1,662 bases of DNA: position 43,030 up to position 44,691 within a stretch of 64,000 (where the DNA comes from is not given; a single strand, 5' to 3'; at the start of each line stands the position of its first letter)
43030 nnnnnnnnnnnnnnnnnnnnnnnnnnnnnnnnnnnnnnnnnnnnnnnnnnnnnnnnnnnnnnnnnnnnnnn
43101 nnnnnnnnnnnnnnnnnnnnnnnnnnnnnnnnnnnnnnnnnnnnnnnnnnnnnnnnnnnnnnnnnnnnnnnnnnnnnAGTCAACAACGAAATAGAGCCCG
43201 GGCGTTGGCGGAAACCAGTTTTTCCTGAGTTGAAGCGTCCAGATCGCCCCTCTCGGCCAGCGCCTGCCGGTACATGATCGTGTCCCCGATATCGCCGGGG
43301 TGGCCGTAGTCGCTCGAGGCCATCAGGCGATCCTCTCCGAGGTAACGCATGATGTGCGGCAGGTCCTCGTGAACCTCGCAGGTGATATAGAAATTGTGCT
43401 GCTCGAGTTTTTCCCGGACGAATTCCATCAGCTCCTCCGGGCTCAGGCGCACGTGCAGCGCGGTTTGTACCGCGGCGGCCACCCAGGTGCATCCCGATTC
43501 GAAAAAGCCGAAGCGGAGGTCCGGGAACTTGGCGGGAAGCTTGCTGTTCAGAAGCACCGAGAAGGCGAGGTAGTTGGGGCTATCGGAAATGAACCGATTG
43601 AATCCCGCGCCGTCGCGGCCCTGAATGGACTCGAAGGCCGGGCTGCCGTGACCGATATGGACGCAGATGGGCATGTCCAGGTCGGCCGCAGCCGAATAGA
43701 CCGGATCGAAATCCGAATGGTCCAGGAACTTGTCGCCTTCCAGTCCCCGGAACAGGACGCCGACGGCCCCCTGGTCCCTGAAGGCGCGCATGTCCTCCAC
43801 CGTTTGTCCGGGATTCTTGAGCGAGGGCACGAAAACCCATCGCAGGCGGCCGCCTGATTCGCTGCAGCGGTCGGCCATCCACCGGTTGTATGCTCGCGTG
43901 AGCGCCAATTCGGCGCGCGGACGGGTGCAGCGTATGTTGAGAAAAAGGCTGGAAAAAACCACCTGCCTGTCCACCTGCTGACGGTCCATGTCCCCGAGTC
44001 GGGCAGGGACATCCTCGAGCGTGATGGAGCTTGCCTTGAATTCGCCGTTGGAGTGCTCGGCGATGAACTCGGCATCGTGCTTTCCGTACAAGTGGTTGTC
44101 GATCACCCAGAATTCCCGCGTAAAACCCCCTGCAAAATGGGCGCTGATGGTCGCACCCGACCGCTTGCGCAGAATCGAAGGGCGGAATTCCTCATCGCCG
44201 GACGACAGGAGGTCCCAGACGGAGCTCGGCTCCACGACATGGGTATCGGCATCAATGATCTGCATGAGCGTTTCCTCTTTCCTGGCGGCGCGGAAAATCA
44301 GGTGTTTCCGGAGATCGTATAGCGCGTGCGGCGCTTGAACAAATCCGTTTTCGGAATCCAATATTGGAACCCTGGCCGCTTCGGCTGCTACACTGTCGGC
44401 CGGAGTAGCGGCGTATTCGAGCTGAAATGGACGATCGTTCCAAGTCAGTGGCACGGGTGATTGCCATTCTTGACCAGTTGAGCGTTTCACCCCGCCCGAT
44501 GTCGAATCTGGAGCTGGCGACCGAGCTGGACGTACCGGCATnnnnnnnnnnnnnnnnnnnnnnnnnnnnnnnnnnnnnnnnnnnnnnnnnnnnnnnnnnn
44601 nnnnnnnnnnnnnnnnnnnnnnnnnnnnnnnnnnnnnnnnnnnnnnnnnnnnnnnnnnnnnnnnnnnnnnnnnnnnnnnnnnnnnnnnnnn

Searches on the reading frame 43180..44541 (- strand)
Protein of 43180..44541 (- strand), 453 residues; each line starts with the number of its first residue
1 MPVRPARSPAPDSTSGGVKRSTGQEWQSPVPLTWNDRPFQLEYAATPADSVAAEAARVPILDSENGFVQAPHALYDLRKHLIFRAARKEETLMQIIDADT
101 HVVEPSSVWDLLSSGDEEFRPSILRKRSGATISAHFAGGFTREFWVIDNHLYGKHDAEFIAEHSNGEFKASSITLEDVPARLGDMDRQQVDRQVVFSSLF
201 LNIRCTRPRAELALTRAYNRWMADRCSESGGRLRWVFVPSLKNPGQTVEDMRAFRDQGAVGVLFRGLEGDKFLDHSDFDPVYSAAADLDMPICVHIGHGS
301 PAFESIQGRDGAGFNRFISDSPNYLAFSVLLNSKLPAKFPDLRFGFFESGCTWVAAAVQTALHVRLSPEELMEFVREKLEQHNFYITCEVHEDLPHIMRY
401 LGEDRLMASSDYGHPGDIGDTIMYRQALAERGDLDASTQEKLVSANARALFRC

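Call 39: search_protein_families(library=pfam, proteins=[window:43180-44541:-], max_evalue=0.0001)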
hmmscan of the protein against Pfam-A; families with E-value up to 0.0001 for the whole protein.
window:43180-44541:- (453 aa): 1 family
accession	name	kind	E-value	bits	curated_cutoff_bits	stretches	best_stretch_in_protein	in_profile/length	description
PF04909.20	Amidohydro_2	-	3.9e-20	73.2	26.4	1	176-452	19-288/289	Amidohydrolase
